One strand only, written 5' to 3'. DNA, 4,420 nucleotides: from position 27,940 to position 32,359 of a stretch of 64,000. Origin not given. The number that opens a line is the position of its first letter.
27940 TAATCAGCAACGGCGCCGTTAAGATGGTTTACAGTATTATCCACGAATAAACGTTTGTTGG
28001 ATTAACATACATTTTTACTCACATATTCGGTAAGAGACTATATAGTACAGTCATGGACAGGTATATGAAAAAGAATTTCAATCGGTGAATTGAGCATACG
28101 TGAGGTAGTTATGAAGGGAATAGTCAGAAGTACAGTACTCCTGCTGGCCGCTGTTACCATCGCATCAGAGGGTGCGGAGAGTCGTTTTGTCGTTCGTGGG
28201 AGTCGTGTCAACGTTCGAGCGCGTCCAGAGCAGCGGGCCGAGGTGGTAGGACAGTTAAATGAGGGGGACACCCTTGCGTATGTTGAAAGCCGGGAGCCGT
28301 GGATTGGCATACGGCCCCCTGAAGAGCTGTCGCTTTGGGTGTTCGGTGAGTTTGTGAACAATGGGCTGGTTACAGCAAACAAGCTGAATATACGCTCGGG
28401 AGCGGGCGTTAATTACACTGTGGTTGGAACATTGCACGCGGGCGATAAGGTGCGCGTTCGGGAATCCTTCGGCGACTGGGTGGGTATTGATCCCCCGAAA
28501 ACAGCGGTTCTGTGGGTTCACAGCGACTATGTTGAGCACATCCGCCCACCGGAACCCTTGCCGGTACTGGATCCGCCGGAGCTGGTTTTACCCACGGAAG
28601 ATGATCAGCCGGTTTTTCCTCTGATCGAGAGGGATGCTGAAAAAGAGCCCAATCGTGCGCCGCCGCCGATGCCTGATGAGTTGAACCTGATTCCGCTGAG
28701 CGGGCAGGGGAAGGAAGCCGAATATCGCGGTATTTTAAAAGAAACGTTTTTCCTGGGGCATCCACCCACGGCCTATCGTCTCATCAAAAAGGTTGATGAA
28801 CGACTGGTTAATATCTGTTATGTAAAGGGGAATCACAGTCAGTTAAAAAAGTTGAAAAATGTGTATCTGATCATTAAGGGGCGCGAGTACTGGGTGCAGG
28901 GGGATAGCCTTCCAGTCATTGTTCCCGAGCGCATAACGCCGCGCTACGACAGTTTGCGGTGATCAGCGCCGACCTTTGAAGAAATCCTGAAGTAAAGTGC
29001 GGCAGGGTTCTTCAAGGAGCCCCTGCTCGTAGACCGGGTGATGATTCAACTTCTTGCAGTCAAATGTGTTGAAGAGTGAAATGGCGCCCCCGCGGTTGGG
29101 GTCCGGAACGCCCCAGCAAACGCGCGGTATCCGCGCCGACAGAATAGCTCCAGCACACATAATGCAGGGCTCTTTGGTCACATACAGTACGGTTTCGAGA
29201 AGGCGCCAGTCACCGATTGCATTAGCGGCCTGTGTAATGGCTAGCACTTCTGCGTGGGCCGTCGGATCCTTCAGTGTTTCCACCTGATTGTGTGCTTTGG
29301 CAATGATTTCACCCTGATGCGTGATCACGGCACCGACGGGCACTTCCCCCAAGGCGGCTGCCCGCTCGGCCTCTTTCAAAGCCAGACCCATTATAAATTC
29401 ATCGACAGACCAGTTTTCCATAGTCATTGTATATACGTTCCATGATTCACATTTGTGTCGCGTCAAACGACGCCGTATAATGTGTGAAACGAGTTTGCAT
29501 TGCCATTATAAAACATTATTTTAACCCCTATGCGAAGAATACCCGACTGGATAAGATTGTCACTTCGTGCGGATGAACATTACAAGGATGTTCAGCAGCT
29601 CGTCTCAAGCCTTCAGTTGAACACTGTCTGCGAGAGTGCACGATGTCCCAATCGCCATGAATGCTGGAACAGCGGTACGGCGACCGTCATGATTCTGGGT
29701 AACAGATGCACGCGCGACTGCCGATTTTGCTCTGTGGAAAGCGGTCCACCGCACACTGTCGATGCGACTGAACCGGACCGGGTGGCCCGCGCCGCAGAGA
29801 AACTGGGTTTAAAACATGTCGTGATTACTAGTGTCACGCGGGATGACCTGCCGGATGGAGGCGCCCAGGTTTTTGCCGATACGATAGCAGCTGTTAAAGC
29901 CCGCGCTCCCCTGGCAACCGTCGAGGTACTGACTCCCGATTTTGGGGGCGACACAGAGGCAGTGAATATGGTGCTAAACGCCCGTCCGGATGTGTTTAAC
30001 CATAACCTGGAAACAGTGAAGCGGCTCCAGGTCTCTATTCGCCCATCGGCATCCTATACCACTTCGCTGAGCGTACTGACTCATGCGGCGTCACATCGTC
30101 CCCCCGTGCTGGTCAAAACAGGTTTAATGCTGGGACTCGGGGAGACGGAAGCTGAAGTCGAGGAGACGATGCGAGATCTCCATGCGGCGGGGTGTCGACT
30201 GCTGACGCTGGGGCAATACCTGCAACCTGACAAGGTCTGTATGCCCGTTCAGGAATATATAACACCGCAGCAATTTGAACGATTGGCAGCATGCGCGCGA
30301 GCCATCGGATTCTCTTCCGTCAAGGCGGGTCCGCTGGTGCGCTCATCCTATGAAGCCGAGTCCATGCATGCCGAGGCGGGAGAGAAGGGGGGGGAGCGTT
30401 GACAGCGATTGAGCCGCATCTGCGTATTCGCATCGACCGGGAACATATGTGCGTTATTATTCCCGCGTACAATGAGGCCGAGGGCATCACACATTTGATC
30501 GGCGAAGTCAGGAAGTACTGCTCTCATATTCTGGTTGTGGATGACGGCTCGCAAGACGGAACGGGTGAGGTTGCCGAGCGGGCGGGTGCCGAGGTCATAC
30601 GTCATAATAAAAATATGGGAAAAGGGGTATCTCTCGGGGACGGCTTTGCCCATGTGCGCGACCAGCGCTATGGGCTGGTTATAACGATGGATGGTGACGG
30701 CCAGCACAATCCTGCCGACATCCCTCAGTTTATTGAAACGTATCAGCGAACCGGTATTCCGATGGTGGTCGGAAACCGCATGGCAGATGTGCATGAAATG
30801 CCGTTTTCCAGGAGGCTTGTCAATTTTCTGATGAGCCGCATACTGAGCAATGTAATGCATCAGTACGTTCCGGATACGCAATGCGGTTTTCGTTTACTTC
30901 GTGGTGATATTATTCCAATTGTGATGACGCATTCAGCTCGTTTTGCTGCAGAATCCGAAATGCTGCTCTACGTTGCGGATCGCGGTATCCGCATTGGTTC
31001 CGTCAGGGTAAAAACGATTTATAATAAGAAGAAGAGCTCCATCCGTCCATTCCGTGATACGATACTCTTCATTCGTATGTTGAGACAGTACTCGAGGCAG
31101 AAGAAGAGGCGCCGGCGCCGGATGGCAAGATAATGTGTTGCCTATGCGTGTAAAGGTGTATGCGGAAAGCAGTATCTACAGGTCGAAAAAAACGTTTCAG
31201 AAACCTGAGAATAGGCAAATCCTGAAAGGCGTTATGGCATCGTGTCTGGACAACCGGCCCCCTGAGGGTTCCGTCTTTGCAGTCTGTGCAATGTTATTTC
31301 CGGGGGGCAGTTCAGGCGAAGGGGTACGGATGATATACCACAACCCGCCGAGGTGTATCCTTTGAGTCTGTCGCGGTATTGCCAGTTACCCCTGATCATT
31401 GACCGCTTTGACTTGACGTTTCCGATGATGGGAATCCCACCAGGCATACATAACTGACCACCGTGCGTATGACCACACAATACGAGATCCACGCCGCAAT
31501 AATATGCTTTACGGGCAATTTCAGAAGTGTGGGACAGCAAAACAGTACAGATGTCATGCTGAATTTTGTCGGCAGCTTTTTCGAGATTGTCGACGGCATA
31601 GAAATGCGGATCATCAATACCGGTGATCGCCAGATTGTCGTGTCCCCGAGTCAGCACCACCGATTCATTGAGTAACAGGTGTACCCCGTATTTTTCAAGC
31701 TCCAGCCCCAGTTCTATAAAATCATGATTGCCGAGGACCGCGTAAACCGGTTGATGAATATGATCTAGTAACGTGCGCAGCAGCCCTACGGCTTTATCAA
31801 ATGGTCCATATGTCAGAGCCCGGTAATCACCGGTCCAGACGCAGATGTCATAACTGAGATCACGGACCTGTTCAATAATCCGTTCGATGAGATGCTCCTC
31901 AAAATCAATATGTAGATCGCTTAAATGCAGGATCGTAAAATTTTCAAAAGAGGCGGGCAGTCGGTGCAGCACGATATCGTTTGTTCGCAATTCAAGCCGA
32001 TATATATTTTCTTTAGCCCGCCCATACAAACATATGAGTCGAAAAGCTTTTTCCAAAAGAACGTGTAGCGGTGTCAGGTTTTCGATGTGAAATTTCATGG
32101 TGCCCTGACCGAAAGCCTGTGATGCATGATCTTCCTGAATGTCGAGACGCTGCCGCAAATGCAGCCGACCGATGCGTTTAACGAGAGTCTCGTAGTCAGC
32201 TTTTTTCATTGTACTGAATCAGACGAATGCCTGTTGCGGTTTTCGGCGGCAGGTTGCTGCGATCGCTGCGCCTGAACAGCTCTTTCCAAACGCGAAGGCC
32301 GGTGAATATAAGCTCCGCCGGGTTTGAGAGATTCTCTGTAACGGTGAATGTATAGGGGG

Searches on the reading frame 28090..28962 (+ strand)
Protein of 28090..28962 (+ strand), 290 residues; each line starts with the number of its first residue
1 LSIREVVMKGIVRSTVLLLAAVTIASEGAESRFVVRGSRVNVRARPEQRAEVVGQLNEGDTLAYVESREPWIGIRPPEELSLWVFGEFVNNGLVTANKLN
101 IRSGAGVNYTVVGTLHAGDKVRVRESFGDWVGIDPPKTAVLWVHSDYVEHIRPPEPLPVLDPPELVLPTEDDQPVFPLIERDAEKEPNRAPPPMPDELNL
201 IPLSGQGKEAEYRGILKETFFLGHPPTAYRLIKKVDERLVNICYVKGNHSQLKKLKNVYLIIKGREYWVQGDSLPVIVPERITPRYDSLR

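Call 24: search_protein_families(library=pfam, proteins=[window:28090-28962:+], max_evalue=0.0001)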
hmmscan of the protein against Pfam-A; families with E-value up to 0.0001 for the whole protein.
window:28090-28962:+ (290 aa): 2 families
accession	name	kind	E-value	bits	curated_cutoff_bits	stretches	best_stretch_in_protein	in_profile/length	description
PF08239.17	SH3_3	-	3.3e-20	72.4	27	2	99-149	3-54/54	Bacterial SH3 domain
PF06347.19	SH3_4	-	4e-05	23.7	24.1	0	97-144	3-50/56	Bacterial SH3 domain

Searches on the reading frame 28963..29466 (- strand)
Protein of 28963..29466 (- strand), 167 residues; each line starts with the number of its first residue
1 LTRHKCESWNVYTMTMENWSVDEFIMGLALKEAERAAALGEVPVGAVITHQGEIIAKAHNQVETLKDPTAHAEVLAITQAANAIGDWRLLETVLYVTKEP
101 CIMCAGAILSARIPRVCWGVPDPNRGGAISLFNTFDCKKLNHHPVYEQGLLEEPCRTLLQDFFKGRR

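Call 63: search_protein_families(library=pfam, proteins=[window:28963-29466:-], max_evalue=0.001)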
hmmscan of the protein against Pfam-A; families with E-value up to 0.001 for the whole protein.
window:28963-29466:- (167 aa): 3 families
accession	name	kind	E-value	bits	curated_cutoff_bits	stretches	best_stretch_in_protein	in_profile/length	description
PF14437.12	MafB19-deam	-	9.9e-36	123.2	27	1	25-167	6-142/142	MafB19-like deaminase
PF00383.29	dCMP_cyt_deam_1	-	3.1e-28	98.1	25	1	21-119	3-101/102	Cytidine and deoxycytidylate deaminase zinc-binding region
PF14439.12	Bd3614-deam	-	4.6e-06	27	38.5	1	45-112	12-78/113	Bd3614-like deaminase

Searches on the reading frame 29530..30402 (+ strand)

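Call 63: search_protein_families(library=pfam, proteins=[window:29530-30402:+], max_evalue=0.001)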
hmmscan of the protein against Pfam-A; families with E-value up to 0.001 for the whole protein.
window:29530-30402:+ (290 aa): 2 families
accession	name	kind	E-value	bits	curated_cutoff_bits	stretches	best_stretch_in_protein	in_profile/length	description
PF04055.27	Radical_SAM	-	4.1e-22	79.5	29.5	1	54-217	1-166/166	Radical SAM superfamily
PF16881.10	LIAS_N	-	2.7e-05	25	27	1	2-39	59-96/96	N-terminal domain of lipoyl synthase of Radical_SAM family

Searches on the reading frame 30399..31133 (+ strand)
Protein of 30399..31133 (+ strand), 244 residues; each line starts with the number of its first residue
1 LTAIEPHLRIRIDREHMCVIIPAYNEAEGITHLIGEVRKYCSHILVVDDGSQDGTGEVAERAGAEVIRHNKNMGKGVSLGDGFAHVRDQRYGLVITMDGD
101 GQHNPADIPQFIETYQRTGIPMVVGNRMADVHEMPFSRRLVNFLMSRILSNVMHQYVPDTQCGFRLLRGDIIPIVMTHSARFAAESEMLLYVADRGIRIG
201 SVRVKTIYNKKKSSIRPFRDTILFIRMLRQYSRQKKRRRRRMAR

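Call 63: search_protein_families(library=pfam, proteins=[window:30399-31133:+], max_evalue=0.001)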
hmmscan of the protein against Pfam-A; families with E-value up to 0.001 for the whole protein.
window:30399-31133:+ (244 aa): 1 family
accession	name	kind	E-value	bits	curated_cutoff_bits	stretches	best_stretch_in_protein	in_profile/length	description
PF00535.33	Glycos_transf_2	-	2.6e-24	86.5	23.3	1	18-168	1-160/168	Glycosyl transferase family 2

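Call 66: search_protein_families(library=ncbifam, proteins=[window:30399-31133:+], max_evalue=0.00001)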
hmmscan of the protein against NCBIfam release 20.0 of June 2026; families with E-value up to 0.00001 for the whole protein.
window:30399-31133:+ (244 aa): 12 families
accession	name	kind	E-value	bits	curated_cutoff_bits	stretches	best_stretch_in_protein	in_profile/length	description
NF058614.1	PPMAGASynPpgS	equivalog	1.6e-29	102.9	370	1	18-210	3-200/226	polyprenyl-phospho-N-acetylgalactosaminyl synthase PpgS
TIGR04182.1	glyco_TIGR04182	equivalog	3.5e-29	102.1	325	1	17-232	2-218/293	S-layer glycoprotein N-glycosyltransferase AglJ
NF041391.1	DPhHxTase_Halo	equivalog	1.5e-17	63.3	375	1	23-214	3-191/213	dolichyl-phosphate hexose transferase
NF007986.1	PRK10714.1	equivalog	1.4e-13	50.6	529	1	16-181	7-178/316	undecaprenyl-phosphate 4-deoxy-4-formamido-L-arabinose transferase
NF047588.1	GlcsyltransPgfSStrep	equivalog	5.1e-11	42.3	500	1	17-170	3-162/308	glycosyltransferase PgfS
TIGR04283.1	glyco_like_mftF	equivalog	3.3e-10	39.9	182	1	18-82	2-67/221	TIGR04283 family arsenosugar biosynthesis glycosyltransferase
NF010496.0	PRK13915.1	equivalog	2.2e-09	36.8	262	1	14-74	30-96/307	glucosyl-3-phosphoglycerate synthase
TIGR03937.1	PgaC_IcaA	equivalog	7e-09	35.1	422.3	1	14-106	44-141/407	poly-beta-1,6-N-acetyl-D-glucosamine synthase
TIGR03469.1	HpnB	hypoth_equivalog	1.8e-07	30.5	379.25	1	17-122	46-167/386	hopene-associated glycosyltransferase HpnB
TIGR03965.1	mycofact_glyco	equivalog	7.1e-07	28.5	280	1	15-125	74-189/467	mycofactocin biosynthesis glycosyltransferase MftF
NF041865.1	EpsU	equivalog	8.1e-07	28.4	700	1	14-106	38-138/394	exopolysaccharide biosynthesis GT2 family glycosyltransferase EpsU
NF041875.1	EPS_EpsD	equivalog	3.9e-06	26.5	370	1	18-138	2-129/325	exopolysaccharide biosynthesis glycosyltransferase EpsD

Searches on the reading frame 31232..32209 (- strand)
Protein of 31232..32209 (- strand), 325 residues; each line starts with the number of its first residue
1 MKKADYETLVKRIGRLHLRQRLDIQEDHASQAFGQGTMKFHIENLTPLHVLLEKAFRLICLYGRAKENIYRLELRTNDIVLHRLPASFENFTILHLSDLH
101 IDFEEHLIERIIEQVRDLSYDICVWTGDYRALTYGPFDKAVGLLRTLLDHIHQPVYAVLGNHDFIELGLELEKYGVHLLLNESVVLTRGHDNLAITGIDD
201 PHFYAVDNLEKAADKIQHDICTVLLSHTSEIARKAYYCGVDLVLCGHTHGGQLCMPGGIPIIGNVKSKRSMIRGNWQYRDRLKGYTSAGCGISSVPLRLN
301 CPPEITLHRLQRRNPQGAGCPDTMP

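Call 5: search_protein_families(library=pfam, proteins=[window:31232-32209:-], max_evalue=0.001)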
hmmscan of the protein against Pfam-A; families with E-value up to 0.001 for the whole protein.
window:31232-32209:- (325 aa): 2 families
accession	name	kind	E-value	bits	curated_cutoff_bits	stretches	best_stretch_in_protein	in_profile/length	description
PF00149.33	Metallophos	-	1.8e-13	51.8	21.5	1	91-250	1-190/191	Calcineurin-like phosphoesterase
PF12850.12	Metallophos_2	-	4.8e-08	33.6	27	1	92-250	2-118/154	Calcineurin-like phosphoesterase superfamily domain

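Call 66: search_protein_families(library=ncbifam, proteins=[window:31232-32209:-], max_evalue=0.00001)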
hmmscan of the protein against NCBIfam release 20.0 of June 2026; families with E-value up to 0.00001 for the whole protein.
window:31232-32209:- (325 aa): 2 families
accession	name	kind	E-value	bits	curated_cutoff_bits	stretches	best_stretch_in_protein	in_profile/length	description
NF008460.0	PRK11340.1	equivalog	6.4e-26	91.4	188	1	72-309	33-269/271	phosphodiesterase YaeI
NF033458.1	lipid_A_LpxG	equivalog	7.5e-20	71.5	350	2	79-164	33-119/321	UDP-2,3-diacylglucosamine diphosphatase LpxG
